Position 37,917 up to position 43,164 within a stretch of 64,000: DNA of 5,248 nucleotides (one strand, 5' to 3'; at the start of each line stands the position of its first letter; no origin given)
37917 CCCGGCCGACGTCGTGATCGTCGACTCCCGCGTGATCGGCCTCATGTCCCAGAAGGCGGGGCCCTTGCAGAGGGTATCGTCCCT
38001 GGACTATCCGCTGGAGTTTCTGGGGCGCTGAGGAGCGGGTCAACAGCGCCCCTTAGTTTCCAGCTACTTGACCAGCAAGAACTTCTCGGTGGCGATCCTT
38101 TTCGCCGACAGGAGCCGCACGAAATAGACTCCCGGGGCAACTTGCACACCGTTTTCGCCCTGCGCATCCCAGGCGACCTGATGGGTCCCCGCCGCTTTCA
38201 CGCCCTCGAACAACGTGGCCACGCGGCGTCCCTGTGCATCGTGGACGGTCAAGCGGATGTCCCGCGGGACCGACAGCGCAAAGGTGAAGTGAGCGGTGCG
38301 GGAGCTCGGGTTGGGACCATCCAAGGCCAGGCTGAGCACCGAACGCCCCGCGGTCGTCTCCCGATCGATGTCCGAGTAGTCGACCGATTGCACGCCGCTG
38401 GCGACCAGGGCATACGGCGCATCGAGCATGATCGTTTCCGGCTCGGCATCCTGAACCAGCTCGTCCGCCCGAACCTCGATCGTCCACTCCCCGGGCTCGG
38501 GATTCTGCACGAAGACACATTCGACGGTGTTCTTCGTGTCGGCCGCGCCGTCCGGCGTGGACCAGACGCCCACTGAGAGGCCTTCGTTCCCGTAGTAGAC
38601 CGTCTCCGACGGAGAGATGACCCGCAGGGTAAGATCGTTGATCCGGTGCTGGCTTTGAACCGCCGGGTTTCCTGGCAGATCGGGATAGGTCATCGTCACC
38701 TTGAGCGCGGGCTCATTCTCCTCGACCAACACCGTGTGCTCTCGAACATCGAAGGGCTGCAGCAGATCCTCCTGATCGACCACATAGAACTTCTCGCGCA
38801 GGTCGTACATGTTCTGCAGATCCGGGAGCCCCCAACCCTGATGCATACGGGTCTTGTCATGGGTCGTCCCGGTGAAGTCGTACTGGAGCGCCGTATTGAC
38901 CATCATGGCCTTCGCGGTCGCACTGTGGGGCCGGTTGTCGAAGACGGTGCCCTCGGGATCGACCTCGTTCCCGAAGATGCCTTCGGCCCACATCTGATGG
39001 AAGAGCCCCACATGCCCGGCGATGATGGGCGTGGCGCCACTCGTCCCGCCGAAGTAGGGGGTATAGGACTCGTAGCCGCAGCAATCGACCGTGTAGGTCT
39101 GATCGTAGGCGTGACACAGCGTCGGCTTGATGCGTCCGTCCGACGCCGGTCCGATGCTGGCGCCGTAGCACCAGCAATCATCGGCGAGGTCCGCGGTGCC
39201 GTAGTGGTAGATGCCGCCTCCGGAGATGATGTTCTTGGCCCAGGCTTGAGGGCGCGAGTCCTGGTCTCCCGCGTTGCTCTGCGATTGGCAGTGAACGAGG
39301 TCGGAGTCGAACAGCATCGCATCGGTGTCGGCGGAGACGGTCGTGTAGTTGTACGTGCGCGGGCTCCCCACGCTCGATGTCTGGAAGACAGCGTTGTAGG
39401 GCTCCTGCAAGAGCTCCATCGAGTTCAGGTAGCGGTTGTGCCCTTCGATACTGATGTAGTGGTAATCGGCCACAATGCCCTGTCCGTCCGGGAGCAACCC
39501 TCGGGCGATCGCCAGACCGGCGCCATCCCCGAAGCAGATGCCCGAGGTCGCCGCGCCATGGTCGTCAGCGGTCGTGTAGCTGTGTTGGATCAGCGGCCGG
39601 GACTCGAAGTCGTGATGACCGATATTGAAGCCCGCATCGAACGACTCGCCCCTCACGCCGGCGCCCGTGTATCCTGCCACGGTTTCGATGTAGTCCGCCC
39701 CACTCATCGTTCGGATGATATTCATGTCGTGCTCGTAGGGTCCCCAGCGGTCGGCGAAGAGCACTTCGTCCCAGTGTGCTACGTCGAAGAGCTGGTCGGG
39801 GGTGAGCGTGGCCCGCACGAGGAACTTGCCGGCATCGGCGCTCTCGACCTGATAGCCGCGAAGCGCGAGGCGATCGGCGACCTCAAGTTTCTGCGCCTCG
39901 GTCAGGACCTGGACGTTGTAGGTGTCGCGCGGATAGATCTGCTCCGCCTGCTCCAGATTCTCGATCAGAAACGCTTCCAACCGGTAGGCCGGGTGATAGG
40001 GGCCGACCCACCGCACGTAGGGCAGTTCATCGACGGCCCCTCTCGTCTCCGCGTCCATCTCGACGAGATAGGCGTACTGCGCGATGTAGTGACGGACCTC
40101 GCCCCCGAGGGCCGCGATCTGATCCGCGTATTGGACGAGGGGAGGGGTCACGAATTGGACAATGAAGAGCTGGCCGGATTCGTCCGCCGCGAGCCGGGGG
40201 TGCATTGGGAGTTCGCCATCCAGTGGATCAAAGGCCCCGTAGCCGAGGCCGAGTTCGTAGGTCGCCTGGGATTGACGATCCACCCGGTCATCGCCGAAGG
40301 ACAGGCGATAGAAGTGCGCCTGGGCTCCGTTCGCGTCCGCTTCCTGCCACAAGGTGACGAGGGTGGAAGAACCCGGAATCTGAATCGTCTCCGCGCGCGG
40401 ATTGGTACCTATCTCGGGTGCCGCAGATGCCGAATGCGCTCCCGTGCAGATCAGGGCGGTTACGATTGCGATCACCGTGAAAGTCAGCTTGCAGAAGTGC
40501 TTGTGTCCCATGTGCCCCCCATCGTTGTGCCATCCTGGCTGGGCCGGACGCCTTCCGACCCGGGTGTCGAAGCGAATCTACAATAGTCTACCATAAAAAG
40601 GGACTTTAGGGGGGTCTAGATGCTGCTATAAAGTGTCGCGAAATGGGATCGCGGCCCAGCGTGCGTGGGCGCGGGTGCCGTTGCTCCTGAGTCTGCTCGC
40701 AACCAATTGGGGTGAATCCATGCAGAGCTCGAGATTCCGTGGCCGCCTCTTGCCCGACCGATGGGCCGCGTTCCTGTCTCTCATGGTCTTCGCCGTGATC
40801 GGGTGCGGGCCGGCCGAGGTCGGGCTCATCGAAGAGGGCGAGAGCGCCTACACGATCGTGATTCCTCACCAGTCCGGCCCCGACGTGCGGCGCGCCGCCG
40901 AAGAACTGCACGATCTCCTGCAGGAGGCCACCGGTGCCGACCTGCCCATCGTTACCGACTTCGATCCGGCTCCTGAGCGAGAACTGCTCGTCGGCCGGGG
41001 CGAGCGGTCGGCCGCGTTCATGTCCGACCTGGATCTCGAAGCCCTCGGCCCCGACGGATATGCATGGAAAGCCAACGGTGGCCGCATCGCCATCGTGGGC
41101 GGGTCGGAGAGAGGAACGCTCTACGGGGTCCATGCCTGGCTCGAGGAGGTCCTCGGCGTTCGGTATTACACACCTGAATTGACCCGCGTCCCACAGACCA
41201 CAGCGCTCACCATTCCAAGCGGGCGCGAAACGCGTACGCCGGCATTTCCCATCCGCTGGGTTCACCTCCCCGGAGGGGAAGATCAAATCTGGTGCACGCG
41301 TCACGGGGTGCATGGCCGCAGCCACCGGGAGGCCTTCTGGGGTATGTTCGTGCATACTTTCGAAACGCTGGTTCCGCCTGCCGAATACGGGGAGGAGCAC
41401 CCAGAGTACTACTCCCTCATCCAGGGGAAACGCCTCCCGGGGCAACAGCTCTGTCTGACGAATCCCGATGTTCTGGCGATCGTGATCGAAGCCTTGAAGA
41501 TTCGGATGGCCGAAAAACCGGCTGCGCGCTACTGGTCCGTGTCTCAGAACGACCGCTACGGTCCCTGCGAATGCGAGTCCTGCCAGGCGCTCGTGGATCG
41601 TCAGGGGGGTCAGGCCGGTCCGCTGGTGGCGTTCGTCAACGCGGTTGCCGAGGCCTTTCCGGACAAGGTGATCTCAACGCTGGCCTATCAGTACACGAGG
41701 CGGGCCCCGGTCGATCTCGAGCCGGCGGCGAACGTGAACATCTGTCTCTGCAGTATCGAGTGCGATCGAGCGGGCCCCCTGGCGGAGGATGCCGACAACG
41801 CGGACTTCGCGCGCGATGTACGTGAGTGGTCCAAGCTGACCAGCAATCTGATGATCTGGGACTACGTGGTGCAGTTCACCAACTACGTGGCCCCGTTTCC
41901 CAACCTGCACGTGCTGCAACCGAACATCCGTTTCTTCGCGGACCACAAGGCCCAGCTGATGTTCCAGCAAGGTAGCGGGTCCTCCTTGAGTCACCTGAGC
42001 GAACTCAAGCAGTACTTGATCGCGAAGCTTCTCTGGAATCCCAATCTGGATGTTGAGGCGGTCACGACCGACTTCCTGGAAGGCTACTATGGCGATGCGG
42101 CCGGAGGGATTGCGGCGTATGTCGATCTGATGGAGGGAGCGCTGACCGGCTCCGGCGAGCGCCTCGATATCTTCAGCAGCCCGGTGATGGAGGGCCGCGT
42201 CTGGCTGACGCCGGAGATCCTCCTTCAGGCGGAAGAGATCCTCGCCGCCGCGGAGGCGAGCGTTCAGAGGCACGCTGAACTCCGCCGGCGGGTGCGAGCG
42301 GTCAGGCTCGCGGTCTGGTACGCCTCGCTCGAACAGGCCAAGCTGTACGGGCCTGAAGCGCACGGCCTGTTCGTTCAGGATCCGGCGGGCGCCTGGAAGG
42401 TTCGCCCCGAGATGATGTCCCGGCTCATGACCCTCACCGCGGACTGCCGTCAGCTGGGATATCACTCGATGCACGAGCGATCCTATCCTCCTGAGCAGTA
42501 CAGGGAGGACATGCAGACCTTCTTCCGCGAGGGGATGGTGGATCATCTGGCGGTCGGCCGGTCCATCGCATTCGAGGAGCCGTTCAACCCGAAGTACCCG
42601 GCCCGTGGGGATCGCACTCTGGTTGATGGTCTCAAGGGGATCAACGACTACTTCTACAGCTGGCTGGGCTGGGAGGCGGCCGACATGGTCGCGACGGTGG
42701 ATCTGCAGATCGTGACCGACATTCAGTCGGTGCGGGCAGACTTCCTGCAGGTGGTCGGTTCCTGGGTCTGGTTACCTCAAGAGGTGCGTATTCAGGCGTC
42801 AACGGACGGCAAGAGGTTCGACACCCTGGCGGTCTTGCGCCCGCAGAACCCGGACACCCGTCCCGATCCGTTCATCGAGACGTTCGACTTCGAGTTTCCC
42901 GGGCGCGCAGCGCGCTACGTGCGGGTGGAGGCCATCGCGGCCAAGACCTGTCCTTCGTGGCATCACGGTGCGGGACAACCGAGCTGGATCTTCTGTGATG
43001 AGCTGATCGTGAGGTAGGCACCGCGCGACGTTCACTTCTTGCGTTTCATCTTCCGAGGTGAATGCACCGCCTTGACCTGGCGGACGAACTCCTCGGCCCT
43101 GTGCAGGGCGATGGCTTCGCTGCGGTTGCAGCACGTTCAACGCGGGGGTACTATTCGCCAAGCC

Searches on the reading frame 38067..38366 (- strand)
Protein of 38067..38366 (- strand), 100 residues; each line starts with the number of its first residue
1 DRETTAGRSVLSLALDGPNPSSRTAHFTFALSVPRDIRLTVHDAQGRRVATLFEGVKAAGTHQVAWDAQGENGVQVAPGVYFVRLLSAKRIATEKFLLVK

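Call 52: search_protein_families(library=ncbifam, proteins=[window:38067-38366:-], max_evalue=0.01)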
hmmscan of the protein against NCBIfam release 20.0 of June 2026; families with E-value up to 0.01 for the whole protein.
window:38067-38366:- (100 aa): 6 families
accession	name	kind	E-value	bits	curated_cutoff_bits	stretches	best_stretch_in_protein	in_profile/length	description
NF005176.1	PRK06655.1-1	equivalog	6.4e-09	36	230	1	35-87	97-149/197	flagellar hook assembly protein FlgD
TIGR04183.1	Por_Secre_tail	domain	2e-08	34.1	23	1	18-97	3-70/72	T9SS type A sorting domain-containing protein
NF033707.1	T9SS_sortase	equivalog_domain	2.9e-06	25.2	420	1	17-85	1002-1075/1095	type IX secretion system sortase PorU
NF009277.0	PRK12634.1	equivalog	0.00019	21.6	333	1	37-83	124-170/221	flagellar basal body rod modification protein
NF009276.0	PRK12633.1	equivalog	0.00023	21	383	1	11-85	103-179/234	flagellar basal body rod modification protein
NF009452.0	PRK12812.1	equivalog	0.0082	15.4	258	1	37-85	154-204/289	flagellar basal body rod modification protein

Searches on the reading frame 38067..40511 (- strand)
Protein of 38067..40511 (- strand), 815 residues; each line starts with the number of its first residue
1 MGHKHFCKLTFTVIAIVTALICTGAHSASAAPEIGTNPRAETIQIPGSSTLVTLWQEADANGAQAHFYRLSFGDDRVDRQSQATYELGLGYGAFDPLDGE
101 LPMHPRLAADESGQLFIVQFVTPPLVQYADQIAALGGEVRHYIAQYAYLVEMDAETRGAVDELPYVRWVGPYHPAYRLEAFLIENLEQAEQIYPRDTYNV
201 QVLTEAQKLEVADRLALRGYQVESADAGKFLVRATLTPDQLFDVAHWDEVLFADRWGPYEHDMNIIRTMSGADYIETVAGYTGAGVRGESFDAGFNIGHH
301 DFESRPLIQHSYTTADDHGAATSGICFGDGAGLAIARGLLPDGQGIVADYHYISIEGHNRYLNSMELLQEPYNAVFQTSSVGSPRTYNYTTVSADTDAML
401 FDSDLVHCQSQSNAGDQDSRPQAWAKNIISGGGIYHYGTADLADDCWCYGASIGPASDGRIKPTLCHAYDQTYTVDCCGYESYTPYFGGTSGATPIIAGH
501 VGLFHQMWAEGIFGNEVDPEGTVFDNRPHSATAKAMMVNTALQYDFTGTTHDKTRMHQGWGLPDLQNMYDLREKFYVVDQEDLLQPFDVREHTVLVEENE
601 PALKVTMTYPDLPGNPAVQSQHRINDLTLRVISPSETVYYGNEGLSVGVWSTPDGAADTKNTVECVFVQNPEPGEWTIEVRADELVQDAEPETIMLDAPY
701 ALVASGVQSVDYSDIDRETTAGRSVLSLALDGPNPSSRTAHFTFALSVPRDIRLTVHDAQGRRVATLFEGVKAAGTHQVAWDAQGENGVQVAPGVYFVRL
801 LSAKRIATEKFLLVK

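Call 7: search_protein_families(library=pfam, proteins=[window:38067-40511:-], max_evalue=0.01)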
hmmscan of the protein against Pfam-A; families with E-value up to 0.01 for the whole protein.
window:38067-40511:- (815 aa): 2 families
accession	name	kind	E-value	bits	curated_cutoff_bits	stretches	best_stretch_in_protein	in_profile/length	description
PF13860.13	FlgD_ig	-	1.2e-09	38.4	27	1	742-799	12-72/79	FlgD Ig-like domain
PF00082.27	Peptidase_S8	-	0.00037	20.3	21.8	1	313-561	51-288/288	Subtilase family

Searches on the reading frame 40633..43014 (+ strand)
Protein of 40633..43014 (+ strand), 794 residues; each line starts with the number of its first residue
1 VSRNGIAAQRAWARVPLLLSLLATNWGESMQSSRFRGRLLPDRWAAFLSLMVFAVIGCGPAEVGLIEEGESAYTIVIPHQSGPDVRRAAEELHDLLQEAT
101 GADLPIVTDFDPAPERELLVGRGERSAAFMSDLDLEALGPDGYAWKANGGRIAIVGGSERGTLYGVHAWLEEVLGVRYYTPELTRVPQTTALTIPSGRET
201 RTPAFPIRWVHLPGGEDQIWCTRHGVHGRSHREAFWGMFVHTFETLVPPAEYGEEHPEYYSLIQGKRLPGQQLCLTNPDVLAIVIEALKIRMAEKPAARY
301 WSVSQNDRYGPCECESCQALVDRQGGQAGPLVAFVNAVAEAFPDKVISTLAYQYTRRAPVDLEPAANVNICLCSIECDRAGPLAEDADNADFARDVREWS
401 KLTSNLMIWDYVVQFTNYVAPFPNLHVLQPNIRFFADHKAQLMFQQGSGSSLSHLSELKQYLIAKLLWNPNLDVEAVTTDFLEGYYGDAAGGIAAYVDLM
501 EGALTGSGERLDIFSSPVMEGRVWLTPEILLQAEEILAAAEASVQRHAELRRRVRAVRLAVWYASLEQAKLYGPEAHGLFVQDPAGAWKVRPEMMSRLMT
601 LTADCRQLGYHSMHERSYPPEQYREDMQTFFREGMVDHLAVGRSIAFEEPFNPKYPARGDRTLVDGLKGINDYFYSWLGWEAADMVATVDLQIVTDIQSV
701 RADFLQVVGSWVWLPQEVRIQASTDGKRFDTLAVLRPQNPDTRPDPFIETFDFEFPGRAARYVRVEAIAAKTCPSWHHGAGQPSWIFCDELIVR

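Call 7: search_protein_families(library=pfam, proteins=[window:40633-43014:+], max_evalue=0.01)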
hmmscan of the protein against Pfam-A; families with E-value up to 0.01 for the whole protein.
window:40633-43014:+ (794 aa): 5 families
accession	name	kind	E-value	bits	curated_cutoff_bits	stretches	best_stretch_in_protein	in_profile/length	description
PF16126.11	DUF4838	-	2.2e-102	343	26.6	1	178-498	1-325/325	Domain of unknown function (DUF4838)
PF03648.19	Glyco_hydro_67N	-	2.4e-09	37.9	24.3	1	74-169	23-120/120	Glycosyl hydrolase family 67 N-terminus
PF22633.2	F5_F8_type_C_2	-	4.9e-06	27.5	27.8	1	664-765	3-91/91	NedA-like, galactose-binding domain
PF00754.31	F5_F8_type_C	-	1.8e-05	25.3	28.2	1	661-776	15-115/127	F5/8 type C domain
PF02838.20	Glyco_hydro_20b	-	0.00016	22.9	26.1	1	74-167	25-102/124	Glycosyl hydrolase family 20, domain 2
